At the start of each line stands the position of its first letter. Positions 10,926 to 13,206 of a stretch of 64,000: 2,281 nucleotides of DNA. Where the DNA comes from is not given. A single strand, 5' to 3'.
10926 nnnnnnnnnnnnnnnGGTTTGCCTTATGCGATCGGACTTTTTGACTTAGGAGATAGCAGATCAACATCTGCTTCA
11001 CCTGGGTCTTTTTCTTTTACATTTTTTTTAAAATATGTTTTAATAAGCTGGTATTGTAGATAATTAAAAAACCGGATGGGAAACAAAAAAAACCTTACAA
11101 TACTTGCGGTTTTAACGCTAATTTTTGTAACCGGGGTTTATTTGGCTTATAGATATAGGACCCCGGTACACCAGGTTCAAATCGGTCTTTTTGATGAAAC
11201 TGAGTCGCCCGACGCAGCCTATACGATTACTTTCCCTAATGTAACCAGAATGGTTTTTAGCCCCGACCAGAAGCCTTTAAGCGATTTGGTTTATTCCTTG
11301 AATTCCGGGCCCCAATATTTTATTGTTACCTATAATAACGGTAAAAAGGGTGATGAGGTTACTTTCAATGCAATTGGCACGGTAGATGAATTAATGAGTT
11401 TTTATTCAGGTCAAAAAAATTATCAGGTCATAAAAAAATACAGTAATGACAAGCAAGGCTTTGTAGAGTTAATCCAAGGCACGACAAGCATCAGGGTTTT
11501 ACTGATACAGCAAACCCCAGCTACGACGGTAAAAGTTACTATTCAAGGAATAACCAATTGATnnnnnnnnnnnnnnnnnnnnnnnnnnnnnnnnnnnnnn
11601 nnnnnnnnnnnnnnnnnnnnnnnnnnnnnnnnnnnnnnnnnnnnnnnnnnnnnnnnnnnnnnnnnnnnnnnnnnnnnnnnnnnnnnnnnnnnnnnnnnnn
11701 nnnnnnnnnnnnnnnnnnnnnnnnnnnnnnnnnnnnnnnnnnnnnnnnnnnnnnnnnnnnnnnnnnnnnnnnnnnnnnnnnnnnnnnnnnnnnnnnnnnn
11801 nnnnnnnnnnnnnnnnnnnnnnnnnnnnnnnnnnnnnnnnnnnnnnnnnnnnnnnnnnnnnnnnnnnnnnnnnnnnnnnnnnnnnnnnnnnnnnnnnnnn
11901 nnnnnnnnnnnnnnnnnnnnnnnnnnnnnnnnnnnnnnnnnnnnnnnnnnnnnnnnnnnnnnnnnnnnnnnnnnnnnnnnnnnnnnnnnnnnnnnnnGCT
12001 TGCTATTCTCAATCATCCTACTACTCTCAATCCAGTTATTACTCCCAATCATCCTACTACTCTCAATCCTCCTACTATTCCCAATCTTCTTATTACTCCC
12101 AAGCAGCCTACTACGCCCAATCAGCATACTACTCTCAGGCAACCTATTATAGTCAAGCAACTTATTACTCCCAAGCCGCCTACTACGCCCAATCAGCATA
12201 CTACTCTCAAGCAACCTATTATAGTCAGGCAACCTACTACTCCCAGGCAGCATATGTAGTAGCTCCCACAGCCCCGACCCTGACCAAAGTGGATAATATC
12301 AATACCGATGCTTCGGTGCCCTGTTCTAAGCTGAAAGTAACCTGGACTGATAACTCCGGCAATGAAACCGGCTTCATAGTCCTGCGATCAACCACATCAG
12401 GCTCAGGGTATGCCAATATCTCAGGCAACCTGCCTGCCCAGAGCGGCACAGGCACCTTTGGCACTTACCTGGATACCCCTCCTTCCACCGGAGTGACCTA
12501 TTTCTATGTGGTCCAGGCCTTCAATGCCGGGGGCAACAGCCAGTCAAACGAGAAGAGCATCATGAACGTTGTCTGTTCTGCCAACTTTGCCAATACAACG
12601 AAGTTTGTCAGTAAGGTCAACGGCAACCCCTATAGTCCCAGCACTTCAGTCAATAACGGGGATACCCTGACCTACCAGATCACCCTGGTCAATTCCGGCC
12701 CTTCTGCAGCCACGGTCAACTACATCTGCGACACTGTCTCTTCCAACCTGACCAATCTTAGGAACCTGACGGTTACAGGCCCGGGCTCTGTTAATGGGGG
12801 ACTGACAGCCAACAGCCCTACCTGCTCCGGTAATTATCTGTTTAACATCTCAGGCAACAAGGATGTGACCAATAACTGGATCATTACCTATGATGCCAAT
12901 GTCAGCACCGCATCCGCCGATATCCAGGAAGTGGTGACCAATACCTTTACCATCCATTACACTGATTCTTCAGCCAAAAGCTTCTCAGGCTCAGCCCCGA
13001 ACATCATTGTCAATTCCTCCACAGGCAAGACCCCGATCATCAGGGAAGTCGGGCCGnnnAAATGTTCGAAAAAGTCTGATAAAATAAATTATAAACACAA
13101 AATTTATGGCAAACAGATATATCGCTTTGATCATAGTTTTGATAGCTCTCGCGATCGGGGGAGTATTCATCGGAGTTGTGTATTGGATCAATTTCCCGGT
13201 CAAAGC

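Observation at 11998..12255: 15-bp coding minisatellite encoding the pentapeptide array, with copy number differing between paralogs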

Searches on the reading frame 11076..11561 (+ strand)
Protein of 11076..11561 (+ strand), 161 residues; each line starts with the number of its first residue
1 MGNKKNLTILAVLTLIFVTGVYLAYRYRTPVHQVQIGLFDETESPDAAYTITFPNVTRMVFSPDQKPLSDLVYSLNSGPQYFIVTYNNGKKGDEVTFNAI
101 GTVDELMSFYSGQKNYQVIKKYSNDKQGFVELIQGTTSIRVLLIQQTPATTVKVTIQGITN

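Call 4: search_protein_families(library=pfam, proteins=[window:11076-11561:+], max_evalue=0.1)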
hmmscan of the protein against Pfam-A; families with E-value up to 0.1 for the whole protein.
window:11076-11561:+ (161 aa): 1 family
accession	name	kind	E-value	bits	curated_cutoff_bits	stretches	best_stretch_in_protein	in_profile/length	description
PF17428.7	DUF5412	-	0.032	14.5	25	1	5-52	2-51/118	Family of unknown function (DUF5412)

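Call 14: search_protein_families(library=ncbifam, proteins=[window:11076-11561:+], max_evalue=0.1)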
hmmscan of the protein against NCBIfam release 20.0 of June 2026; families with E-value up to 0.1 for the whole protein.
window:11076-11561:+ (161 aa): 0 families

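Call 45: find_encoding_contigs(protein=window:11076-11561:+, flank=6000, max_places=10)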
Protein window:11076-11561:+ (161 aa): 2 contigs read that carry it; 2 places shown.
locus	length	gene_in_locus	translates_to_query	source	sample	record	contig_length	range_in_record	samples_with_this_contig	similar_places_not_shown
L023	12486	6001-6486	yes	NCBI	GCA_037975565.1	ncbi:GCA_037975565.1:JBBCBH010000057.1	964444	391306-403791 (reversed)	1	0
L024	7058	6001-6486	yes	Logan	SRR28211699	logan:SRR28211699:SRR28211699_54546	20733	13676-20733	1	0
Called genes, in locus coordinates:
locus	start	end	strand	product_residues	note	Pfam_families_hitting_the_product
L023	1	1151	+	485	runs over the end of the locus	PF13473:Cupredoxin_1 (weak)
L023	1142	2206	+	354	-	-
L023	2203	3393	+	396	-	-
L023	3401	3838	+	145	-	-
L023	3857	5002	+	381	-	PF13477:Glyco_trans_4_2, PF13439:Glyco_transf_4, PF13579:Glyco_trans_4_4, PF00534:Glycos_transf_1, PF13692:Glyco_trans_1_4, PF13524:Glyco_trans_1_2 (weak)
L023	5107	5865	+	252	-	-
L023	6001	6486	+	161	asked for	-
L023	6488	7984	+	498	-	-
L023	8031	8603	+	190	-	-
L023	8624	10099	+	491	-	-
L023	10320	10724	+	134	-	-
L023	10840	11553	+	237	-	PF13462:Thioredoxin_4, PF01323:DSBA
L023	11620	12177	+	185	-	-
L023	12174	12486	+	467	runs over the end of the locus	-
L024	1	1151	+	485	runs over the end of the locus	PF13473:Cupredoxin_1 (weak)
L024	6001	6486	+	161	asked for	-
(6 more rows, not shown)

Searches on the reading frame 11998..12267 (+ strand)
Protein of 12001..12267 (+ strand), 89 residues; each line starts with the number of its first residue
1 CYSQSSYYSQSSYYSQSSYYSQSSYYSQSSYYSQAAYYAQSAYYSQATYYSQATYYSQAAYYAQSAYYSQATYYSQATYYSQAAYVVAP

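Call 25: find_homologous_proteins(query=window:12001-12267:+, max_evalue=0.001)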
Query seq(89 aa) (89 aa): 5 proteins with E <= 0.001 among 1835 candidates.
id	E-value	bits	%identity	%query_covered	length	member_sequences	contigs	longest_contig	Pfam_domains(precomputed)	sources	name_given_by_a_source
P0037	4.5e-9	54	71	57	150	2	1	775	-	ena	-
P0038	1.5e-8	52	68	49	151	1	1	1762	-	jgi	jgi:hypothetical protein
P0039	1.0e-6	47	67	54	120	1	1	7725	-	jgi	-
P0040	8.9e-5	40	56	49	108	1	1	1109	-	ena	-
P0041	6.6e-4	38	60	67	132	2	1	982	-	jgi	jgi:hypothetical protein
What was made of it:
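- Tried and rejected: It returned only 5 hits (call 25).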

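Call 37: search_protein_representatives(protein=window:11998-12264:+)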
Query: 89 residues. Proteins with E-value up to 0.001 (for the whole library): 105; up to 1e-10: 12; up to 1e-30: 0. The best 105 are listed.
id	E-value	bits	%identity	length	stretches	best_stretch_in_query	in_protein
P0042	1.7e-27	110.7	65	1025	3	7-86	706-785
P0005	6.1e-26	105.8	69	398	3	5-74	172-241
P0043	6.7e-22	93.0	33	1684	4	4-84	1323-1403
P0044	9.1e-17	76.8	25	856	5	4-82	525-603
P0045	3.2e-15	71.9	24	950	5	7-75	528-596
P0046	4.6e-15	71.4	23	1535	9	1-84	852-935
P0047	2.9e-14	68.9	40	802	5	1-85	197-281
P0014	8.3e-14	67.4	64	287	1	2-86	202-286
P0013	3.0e-13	65.6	68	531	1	3-87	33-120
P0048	2.9e-12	62.5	27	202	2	4-84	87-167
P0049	3.9e-11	59.0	19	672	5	3-69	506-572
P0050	9.5e-11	57.7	43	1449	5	5-84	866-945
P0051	3.0e-10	56.1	52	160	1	9-69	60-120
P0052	3.3e-10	56.0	22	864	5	3-73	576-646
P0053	5.3e-10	55.4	21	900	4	10-83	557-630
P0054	1.4e-09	54.0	67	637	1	27-86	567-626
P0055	1.9e-09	53.6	65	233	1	32-86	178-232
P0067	4.3e-08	49.3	61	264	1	20-88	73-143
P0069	8.1e-08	48.4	62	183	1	15-70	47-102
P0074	3.4e-07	46.5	57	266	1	21-74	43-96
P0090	9.8e-06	41.8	58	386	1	20-82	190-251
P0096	1.6e-05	41.1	60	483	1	3-88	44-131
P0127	2.2e-04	37.6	56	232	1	16-74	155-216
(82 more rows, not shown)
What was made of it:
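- Tried and rejected: The exhaustive HMMER search was more useful (call 37).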

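Call 39: search_protein_families(library=pfam, proteins=[P0042, P0054, P0090, P0096, P0067, P0055], max_evalue=0.01)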
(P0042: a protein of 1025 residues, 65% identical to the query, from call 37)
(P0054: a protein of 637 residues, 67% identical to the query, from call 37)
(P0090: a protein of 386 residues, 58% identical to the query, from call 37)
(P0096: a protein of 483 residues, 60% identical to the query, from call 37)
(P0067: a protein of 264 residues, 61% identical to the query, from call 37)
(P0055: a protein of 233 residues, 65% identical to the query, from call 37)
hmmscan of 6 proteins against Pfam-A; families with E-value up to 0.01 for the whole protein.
P0042 (1025 aa): 1 family
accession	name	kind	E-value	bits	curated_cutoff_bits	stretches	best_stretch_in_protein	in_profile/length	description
PF18895.5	T4SS_pilin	-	0.00042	20.8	26.6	1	960-1019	12-70/71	Type IV secretion system pilin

P0054 (637 aa): 3 families
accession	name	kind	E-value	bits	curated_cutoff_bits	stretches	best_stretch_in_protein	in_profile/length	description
PF00082.27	Peptidase_S8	-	1.4e-45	156.2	21.8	1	178-436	1-271/288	Subtilase family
PF01471.23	PG_binding_1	-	4.8e-09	36.7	23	1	497-554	2-57/57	Putative peptidoglycan binding domain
PF05922.21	Inhibitor_I9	-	8.6e-08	33.2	21.2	1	81-150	2-81/82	Peptidase inhibitor I9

P0090 (386 aa): 1 family
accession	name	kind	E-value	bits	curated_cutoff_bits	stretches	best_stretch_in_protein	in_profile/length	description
PF01471.23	PG_binding_1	-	2.1e-07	31.4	23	1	57-101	2-43/57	Putative peptidoglycan binding domain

P0096 (483 aa): 1 family
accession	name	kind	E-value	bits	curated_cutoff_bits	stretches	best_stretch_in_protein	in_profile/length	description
PF19157.5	DUF5839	-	0.0032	17.9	23.7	0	155-189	28-63/83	Family of unknown function (DUF5839)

P0067 (264 aa): 0 families

P0055 (233 aa): 1 family
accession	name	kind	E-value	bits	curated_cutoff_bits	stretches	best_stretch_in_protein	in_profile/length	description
PF07963.17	N_methyl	-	4.2e-06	26.6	21.2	1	8-30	5-27/27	Prokaryotic N-terminal methylation motif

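Call 63: predict_structure(alignment_id=A4)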
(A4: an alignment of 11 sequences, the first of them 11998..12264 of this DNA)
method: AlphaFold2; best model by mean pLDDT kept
length: 89 residues; sequences in the alignment: 11
mean_pLDDT: 35.1   pTM: 0.12
mean pLDDT of the five models: 35.1, 33.7, 33.2, 32.7, 24.4
residues with pLDDT >= 90: 0; 70-90: 0; 50-70: 0; < 50: 89
segments of 3 or more residues with pLDDT < 50: 1-89
pLDDT, mean of each block of 10 residues (from residue 1): 32 33 33 33 37 37 37 36 38
secondary structure, 60 per line:
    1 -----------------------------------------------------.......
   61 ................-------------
elements in order: H54-76
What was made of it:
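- It is 35 for an array-only model built on an 11-sequence array alignment (call 63).
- Tried and rejected: It gave none: pLDDT 35, with one low-confidence helix (call 63).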

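Call 66: search_solved_structures(query=window:11998-12264:+, max_evalue=10)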
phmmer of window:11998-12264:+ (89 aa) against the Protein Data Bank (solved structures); distinct sequences matched with E-value up to 10: 18.
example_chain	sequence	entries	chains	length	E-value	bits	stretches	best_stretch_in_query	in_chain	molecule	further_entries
9qhb_A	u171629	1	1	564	4e-07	33.5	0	6-84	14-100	Engineered tetratricopeptide repeat protein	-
9qhc_A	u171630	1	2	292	0.00013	25.6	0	85-85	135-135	Engineered tetratricopeptide repeat protein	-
8bu0_A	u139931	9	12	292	0.0021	21.8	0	57-57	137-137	Consensus tetratricopeptide repeat protein | Crystal structure of an 8-repeat consensus TPR superhelix with Zinc. | Monomer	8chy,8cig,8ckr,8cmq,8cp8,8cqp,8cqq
8ch0_A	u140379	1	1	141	0.032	18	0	6-84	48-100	Consensus tetratricopeptide repeat protein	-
2fo7_A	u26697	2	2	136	0.045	17.5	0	6-84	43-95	SYNTHETIC CONSENSUS TPR PROTEIN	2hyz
1na0_A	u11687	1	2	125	0.14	16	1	6-84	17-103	designed protein CTPR3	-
2avp_A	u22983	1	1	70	0.32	14.9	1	30-84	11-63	synthetic consensus TPR protein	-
6agf_A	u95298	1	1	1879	0.32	14.8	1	13-53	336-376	Sodium channel protein type 4 subunit alpha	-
1na3_A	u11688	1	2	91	0.43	14.4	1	30-84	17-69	designed protein CTPR2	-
2wqh_A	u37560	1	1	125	0.57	14.1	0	6-84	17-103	CTPR3Y3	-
6vfh_A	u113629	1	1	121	0.95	13.4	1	30-84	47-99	T33_dn10A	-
6v8e_A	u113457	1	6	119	1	13.3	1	30-84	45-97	Designed protein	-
6vfk_A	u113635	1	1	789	1.1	13.1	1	30-84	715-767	BG505-SOSIP-T33_dn10A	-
6vfi_B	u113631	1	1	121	1.2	13.1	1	30-84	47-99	O43_dn18B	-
3kd7_A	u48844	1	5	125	1.4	12.8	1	7-78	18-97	CTPR390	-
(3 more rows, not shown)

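Call 68: list_cluster_members(proteins=[P0042, P0054, P0055, P0067, P0069, P0074, P0090, P0096, P0127, P0051])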
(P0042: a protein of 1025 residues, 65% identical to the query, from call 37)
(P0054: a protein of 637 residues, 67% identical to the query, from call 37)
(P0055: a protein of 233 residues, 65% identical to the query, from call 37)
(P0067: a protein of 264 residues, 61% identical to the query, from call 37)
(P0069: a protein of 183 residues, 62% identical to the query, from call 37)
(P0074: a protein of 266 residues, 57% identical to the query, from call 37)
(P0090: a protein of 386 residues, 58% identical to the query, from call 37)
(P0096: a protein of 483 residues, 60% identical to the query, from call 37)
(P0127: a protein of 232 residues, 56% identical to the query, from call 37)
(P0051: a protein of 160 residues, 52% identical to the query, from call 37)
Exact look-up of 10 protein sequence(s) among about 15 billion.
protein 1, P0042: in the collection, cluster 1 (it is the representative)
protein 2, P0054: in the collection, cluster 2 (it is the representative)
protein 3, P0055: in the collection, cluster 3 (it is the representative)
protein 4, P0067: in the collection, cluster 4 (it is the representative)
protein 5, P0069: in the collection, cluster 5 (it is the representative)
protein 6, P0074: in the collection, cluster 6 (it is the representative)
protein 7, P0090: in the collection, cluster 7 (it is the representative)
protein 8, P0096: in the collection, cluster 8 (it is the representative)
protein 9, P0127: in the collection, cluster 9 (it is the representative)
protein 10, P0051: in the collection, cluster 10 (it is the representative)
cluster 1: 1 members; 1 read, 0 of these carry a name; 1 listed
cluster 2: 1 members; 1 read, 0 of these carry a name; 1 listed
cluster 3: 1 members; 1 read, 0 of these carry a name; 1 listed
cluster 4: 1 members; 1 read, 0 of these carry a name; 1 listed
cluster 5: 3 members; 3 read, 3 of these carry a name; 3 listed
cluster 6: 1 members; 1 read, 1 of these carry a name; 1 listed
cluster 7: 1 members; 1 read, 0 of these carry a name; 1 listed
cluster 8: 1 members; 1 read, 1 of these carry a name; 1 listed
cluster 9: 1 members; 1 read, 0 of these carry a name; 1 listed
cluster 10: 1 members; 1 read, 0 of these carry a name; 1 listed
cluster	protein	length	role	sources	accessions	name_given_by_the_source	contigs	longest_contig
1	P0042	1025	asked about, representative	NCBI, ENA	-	-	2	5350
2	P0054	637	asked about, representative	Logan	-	-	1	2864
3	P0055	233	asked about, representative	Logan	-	-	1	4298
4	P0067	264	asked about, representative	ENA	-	-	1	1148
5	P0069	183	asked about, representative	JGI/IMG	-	hypothetical protein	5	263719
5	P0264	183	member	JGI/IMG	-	hypothetical protein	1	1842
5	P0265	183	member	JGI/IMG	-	hypothetical protein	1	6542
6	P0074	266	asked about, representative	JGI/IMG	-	hypothetical protein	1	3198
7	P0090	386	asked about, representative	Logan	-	-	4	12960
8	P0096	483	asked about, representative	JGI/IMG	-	hypothetical protein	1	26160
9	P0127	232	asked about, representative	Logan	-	-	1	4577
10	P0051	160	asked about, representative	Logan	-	-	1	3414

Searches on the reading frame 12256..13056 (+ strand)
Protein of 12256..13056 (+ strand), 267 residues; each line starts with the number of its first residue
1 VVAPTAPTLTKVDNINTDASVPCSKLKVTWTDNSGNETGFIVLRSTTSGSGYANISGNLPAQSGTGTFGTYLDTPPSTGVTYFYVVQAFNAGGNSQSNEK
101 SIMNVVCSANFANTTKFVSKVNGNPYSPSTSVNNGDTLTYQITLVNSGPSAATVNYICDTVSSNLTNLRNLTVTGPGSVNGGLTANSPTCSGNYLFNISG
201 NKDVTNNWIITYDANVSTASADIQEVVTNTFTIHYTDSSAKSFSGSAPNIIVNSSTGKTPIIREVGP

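Call 19: find_related_loci(query=A1, collection=genome_contigs, flank=8000)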
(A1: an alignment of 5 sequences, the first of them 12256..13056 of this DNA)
Query A1 (267 aa) in genome_contigs; peptide patterns used: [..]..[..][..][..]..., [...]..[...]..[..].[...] (x = any residue, [..] = any of these).
35 stretches matched a pattern; 2 encode a relative of the query (tblastn E <= 1e-3); 1 distinct loci.
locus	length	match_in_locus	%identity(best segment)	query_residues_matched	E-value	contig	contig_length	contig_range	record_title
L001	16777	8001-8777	61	1-267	8e-99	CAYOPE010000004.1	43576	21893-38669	MAG TPA_asm: uncultured Candidatus Saccharibacteria bacterium isolate SRP273308_co1_413 genome assembly, contig: NODE_82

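Call 23: find_related_loci(query=A1, collection=metagenome_contigs, flank=6000)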
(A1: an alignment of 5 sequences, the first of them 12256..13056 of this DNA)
Query A1 (267 aa) in metagenome_contigs; peptide patterns used: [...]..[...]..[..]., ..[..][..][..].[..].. (x = any residue, [..] = any of these).
406 stretches matched a pattern; 18 encode a relative of the query (tblastn E <= 1e-3); 18 distinct loci.
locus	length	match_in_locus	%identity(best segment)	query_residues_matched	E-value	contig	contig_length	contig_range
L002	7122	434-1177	55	14-267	7e-84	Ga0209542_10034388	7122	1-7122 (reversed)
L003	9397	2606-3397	52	3-267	2e-77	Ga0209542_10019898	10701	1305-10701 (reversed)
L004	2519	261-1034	51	4-267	5e-78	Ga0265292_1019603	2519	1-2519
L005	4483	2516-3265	45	18-267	1e-56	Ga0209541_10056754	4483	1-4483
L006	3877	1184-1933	45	18-267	1e-56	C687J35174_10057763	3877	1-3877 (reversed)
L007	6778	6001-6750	45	18-267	1e-56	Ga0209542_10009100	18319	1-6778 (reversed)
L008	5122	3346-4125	45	7-267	8e-55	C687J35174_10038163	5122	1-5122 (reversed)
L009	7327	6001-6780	45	7-267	2e-54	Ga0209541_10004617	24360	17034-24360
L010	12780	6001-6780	45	7-267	2e-54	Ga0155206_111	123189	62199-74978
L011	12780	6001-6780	45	7-267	2e-54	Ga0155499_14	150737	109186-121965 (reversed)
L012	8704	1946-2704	42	19-267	3e-44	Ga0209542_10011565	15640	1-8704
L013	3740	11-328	60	162-267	9e-38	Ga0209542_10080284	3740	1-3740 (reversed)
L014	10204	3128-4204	39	85-171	1e-7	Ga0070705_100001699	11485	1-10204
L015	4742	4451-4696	40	85-167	1e-7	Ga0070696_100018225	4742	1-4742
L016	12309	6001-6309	31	130-236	2e-5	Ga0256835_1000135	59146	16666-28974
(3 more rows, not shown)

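Call 67: search_solved_structures(query=window:12256-13056:+, max_evalue=0.1)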
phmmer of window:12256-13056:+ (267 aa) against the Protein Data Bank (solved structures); distinct sequences matched with E-value up to 0.1: 1.
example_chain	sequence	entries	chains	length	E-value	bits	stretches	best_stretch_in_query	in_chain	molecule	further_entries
3mpc_A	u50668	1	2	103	0.0065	19.5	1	26-103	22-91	Fn3-like protein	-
